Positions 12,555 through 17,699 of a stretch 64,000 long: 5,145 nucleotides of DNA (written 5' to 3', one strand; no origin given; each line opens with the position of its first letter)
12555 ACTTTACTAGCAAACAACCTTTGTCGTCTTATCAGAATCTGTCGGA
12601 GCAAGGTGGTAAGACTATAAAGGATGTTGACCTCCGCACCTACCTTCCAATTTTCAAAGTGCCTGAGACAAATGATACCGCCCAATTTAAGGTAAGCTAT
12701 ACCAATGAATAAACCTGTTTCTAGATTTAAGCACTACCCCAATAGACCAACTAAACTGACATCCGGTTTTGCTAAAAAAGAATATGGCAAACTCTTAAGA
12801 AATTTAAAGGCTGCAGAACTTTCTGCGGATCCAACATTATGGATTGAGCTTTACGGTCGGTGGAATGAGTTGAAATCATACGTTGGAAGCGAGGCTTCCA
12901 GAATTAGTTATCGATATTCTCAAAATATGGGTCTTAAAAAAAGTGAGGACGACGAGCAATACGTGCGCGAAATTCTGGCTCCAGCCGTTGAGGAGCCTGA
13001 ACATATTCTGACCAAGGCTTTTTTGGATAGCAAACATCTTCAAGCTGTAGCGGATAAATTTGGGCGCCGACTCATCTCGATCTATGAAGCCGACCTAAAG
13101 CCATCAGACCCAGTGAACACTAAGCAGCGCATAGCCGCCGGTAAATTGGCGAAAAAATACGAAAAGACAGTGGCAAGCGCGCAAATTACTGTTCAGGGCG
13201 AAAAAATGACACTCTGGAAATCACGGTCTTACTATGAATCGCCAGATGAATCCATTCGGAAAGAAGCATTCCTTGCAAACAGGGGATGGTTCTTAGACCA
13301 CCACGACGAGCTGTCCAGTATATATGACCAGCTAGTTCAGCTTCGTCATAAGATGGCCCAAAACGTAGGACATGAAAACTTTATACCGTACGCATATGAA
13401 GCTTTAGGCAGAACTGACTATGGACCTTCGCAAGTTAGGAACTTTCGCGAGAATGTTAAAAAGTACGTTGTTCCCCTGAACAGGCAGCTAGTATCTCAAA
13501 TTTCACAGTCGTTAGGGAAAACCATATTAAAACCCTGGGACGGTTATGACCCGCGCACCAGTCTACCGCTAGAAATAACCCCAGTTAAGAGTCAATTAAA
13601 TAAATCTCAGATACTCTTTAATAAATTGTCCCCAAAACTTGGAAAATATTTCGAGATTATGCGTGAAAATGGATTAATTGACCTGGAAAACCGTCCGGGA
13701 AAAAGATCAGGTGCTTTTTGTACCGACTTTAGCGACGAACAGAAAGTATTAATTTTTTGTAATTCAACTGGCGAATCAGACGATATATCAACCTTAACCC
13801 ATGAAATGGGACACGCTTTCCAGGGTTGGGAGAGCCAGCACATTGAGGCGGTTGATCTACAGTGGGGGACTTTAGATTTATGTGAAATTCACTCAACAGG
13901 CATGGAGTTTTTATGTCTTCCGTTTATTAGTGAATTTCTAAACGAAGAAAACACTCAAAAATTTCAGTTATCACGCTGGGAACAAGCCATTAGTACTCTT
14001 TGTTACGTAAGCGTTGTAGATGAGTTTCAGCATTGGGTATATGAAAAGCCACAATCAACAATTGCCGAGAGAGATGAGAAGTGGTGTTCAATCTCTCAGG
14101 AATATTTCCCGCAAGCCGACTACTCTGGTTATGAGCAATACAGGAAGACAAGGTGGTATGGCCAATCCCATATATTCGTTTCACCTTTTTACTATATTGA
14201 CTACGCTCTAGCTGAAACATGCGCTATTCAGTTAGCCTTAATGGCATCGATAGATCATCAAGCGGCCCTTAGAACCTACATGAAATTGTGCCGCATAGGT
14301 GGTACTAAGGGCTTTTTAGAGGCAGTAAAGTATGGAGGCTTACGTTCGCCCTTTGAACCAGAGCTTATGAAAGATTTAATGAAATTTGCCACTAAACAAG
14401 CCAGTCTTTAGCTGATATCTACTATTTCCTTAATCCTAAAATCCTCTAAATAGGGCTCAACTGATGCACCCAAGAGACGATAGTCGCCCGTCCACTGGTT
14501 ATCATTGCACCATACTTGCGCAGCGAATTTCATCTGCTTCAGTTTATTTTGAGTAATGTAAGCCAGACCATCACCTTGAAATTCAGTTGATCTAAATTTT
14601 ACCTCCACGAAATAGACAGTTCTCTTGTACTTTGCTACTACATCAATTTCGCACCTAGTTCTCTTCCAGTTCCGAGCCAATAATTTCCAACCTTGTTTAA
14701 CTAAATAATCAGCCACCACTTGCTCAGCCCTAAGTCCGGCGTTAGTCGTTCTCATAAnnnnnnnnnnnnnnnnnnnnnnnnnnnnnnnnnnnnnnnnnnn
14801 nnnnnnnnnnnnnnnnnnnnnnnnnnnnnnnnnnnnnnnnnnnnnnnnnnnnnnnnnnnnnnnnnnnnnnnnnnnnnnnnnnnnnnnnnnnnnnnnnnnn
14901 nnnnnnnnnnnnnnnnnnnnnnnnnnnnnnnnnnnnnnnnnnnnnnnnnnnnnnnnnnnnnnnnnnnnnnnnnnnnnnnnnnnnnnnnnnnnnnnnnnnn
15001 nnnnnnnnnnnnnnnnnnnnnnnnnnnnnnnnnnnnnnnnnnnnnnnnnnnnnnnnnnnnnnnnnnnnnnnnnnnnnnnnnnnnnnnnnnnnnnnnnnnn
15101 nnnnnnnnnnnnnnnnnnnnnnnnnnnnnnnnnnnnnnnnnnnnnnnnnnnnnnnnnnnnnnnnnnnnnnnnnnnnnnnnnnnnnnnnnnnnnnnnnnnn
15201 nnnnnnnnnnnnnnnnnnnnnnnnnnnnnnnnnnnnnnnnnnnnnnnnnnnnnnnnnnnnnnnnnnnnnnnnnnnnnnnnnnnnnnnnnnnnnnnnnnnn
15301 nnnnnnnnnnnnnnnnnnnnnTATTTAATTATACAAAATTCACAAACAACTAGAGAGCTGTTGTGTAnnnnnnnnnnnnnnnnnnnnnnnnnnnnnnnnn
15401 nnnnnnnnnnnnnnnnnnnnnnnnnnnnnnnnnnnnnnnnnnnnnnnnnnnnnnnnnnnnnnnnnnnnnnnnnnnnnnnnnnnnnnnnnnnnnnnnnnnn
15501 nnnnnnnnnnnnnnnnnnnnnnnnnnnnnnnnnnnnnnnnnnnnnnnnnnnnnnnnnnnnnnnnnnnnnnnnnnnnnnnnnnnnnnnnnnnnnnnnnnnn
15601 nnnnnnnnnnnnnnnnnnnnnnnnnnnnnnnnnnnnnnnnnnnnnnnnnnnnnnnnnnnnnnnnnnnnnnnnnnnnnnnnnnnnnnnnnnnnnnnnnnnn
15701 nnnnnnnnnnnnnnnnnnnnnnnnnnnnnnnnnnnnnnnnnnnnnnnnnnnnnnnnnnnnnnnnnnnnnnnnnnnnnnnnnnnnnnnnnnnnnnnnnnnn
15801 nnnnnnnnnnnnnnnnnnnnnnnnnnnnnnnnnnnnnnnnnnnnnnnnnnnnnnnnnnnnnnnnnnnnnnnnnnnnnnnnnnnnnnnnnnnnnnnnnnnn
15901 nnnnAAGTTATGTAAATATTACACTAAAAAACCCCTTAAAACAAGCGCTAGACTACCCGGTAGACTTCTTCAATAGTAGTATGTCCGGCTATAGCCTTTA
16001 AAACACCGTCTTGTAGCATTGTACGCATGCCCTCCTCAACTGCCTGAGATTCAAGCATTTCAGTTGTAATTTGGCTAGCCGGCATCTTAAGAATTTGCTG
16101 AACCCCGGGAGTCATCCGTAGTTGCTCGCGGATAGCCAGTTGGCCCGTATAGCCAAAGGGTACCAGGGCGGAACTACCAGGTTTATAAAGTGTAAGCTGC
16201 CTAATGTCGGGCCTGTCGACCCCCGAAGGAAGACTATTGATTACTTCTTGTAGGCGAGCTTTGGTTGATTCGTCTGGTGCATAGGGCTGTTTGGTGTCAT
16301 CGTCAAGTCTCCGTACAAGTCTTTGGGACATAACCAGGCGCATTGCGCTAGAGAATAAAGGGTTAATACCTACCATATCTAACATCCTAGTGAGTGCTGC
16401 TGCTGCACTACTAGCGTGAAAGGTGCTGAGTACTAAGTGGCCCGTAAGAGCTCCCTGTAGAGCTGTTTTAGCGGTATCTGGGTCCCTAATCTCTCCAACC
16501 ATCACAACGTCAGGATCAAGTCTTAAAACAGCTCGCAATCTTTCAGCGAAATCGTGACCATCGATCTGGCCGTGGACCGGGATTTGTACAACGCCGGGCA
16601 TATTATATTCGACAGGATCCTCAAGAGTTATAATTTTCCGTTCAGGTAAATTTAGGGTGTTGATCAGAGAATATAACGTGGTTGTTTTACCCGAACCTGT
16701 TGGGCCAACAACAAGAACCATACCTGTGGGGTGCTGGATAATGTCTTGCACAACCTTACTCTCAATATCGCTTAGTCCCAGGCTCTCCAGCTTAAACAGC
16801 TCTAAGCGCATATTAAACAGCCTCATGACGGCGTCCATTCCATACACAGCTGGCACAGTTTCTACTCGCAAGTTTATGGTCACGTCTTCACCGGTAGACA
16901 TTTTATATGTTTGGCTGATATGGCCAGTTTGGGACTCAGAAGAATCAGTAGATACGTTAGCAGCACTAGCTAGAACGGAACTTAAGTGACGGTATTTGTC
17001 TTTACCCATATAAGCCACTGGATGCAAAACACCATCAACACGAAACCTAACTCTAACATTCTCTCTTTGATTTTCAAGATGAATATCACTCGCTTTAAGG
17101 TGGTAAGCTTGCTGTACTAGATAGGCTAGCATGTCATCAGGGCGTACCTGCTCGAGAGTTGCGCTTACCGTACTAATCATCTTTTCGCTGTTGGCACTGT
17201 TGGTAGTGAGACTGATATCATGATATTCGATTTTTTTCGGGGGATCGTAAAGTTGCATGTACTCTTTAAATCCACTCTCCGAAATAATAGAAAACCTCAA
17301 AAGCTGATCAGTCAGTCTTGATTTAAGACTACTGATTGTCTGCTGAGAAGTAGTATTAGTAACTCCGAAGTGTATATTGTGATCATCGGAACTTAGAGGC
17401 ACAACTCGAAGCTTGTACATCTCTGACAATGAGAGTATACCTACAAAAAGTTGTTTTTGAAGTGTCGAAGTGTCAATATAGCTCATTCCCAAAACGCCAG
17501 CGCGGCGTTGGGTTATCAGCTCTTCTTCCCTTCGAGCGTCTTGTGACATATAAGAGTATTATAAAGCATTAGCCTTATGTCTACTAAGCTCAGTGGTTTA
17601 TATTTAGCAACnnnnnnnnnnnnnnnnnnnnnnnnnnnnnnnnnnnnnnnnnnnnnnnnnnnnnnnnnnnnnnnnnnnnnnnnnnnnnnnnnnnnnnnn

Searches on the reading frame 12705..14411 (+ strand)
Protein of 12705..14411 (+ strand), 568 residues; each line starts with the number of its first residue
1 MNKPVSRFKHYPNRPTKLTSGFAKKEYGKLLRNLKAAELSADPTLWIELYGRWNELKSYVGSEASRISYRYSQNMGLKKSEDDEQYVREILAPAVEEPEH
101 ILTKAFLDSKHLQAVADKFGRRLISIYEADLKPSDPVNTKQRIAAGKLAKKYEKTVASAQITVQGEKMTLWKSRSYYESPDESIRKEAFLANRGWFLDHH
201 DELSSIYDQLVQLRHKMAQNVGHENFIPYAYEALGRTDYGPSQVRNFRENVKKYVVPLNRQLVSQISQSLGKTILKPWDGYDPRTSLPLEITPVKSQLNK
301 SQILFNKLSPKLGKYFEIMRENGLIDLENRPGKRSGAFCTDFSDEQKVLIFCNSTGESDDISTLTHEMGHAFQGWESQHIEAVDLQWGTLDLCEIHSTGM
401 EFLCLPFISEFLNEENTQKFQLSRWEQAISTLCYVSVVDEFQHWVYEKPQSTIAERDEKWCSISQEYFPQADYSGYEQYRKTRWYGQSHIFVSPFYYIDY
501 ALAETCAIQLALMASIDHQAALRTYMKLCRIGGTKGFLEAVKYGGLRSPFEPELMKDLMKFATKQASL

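Call 60: search_protein_families(library=pfam, proteins=[window:12705-14411:+], max_evalue=0.00001)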
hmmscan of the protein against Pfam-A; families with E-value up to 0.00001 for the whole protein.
window:12705-14411:+ (568 aa): 1 family
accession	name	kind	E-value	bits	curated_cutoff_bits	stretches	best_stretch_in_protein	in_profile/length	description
PF01432.26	Peptidase_M3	-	5.7e-36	125.3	27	1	176-556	2-453/457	Peptidase family M3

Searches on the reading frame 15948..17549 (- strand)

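Call 60: search_protein_families(library=pfam, proteins=[window:15948-17549:-], max_evalue=0.00001)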
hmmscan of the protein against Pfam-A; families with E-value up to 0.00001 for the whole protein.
window:15948-17549:- (533 aa): 1 family
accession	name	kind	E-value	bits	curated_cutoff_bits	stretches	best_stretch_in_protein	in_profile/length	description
PF00437.27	T2SSE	-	6.6e-88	295.3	24.9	1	141-531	12-370/370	Type II/IV secretion system protein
